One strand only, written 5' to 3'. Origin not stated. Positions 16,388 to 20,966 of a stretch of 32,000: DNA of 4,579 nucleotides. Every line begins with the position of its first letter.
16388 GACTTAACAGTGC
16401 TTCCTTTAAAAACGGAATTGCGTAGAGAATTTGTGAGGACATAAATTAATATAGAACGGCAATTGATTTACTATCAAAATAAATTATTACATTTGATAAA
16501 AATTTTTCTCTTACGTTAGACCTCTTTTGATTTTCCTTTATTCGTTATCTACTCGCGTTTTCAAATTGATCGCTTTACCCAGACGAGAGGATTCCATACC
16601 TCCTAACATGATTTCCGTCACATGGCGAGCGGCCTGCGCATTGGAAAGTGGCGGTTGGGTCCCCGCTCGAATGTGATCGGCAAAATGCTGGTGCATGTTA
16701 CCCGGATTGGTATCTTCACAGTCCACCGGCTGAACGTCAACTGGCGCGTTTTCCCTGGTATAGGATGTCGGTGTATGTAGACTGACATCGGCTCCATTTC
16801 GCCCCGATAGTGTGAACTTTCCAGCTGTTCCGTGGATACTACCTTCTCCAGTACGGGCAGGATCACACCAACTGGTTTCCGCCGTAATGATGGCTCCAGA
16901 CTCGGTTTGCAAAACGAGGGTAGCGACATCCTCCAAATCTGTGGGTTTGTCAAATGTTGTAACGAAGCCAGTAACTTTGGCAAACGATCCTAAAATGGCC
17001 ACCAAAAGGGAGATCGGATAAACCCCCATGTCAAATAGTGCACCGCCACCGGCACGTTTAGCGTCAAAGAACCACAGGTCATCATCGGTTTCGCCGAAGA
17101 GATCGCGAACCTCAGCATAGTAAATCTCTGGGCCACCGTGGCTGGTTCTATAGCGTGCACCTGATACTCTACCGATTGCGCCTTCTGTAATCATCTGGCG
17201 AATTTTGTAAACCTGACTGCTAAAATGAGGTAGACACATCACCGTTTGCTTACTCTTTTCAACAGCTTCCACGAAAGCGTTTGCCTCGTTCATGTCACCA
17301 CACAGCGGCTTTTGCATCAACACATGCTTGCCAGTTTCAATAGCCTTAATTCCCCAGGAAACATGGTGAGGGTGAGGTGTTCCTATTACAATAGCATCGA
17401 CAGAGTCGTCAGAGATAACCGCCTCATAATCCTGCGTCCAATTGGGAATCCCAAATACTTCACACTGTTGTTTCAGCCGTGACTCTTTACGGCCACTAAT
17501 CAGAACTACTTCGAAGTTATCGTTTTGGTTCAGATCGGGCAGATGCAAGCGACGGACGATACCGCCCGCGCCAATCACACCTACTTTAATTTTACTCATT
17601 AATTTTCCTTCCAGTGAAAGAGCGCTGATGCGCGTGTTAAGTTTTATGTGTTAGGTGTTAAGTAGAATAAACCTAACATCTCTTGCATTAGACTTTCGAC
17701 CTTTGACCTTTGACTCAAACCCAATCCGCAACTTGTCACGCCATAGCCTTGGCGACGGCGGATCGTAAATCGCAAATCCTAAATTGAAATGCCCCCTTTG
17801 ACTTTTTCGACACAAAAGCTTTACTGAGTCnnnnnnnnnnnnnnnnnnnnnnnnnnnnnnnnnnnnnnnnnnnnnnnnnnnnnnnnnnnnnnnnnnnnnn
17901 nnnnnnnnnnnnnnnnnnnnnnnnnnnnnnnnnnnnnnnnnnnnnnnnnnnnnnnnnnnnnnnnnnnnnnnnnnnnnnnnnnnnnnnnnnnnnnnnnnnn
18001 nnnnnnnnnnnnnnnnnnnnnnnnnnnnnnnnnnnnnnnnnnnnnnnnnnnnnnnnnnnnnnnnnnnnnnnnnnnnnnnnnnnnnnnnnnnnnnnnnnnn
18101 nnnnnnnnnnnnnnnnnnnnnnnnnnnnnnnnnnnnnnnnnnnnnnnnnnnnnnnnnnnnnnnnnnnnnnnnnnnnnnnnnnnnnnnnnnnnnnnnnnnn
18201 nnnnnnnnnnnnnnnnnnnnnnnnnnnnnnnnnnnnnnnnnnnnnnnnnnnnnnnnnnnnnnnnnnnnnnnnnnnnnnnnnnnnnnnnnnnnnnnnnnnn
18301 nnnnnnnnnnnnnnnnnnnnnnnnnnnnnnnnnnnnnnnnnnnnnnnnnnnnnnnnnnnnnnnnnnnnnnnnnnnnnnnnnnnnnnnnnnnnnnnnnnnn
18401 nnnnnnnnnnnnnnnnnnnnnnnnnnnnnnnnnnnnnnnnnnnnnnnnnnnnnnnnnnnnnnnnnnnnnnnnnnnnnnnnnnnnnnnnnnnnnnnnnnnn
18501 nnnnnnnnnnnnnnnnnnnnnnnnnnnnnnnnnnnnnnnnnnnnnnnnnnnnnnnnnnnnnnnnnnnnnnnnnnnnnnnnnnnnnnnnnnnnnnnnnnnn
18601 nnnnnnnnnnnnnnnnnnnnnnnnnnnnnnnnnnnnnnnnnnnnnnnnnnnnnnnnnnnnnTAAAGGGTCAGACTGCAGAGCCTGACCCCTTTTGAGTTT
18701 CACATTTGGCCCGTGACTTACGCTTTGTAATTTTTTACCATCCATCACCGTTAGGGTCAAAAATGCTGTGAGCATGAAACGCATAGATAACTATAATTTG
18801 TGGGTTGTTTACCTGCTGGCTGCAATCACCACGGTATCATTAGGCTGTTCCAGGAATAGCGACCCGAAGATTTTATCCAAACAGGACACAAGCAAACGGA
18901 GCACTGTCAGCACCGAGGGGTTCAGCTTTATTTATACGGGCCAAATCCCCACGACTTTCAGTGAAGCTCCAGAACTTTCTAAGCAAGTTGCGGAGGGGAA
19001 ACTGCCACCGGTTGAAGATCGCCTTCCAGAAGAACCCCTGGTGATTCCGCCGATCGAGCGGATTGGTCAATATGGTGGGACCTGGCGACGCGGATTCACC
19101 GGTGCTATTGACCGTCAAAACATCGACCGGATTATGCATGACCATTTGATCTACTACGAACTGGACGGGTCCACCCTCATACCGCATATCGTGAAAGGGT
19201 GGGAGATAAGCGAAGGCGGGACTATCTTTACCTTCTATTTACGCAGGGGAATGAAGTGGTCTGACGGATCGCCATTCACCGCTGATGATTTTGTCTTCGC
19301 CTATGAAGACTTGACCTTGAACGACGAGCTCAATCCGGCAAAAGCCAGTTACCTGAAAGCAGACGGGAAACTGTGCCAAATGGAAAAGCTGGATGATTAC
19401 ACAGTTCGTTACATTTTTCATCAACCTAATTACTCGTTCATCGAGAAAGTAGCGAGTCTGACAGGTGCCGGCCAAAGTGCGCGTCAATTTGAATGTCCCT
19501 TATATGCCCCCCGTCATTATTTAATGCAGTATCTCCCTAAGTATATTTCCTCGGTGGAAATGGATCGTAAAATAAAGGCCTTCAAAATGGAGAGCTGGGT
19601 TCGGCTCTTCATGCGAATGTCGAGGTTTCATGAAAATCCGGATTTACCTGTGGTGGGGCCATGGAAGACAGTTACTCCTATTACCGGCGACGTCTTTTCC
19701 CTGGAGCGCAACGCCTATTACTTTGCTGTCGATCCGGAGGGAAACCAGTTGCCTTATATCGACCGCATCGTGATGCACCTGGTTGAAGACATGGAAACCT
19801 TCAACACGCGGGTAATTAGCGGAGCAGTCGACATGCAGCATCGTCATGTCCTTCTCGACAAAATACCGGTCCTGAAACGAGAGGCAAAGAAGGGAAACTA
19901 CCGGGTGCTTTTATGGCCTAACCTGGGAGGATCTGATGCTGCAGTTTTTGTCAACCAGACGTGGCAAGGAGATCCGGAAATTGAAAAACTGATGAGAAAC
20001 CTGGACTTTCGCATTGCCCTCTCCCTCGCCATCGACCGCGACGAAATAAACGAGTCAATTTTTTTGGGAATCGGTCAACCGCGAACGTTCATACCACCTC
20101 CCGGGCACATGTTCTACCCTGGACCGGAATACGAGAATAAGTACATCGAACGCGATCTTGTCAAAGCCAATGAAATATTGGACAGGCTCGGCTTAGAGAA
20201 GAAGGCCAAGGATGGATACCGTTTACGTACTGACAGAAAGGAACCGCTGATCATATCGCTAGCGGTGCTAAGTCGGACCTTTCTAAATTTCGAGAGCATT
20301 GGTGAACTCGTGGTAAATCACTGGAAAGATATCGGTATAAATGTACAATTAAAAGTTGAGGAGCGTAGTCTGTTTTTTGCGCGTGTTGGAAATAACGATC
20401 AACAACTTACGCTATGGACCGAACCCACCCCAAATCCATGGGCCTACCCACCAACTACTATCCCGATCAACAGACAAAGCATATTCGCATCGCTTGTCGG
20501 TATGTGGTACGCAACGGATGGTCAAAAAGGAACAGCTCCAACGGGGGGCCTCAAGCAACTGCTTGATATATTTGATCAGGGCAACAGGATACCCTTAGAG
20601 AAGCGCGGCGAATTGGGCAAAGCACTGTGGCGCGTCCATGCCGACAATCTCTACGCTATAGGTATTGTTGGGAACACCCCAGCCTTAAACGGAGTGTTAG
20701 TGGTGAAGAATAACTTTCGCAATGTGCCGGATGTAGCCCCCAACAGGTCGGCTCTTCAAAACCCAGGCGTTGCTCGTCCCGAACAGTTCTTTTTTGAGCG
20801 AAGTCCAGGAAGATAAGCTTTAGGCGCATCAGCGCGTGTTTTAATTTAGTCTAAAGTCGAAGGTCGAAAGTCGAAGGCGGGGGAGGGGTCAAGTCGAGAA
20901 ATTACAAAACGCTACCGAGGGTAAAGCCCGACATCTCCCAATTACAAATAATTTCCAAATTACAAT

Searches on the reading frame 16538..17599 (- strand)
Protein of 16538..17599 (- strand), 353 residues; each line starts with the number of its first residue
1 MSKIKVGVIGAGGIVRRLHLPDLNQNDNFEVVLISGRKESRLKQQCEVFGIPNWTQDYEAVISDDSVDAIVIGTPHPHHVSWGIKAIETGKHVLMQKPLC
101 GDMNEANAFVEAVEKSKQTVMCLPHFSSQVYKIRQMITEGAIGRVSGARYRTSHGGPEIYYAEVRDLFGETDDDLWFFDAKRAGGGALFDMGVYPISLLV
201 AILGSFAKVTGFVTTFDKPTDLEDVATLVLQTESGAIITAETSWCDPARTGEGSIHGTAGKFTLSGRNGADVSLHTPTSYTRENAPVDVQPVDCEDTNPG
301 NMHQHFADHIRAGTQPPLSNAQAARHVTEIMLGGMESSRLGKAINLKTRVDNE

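Call 40: search_protein_families(library=pfam, proteins=[window:16538-17599:-])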
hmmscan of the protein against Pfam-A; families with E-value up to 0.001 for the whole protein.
window:16538-17599:- (353 aa): 3 families
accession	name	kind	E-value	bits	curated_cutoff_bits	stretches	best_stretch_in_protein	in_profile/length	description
PF22725.1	GFO_IDH_MocA_C3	-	5.6e-25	88.2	27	1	132-262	3-123/124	GFO/IDH/MocA C-terminal domain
PF01408.29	GFO_IDH_MocA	-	3.6e-23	83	24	1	4-121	1-117/120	Oxidoreductase family, NAD-binding Rossmann fold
PF02894.22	GFO_IDH_MocA_C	-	5.3e-11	43.2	22.9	1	135-345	2-217/218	Oxidoreductase family, C-terminal alpha/beta domain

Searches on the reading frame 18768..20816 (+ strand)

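Call 15: search_protein_families(library=pfam, proteins=[window:18768-20816:+])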
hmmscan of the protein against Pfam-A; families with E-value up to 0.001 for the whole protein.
window:18768-20816:+ (682 aa): 1 family
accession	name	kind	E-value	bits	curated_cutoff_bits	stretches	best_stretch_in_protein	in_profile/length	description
PF00496.27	SBP_bac_5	-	9.9e-56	189.9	32.4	1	137-561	2-357/368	Bacterial extracellular solute-binding proteins, family 5 Middle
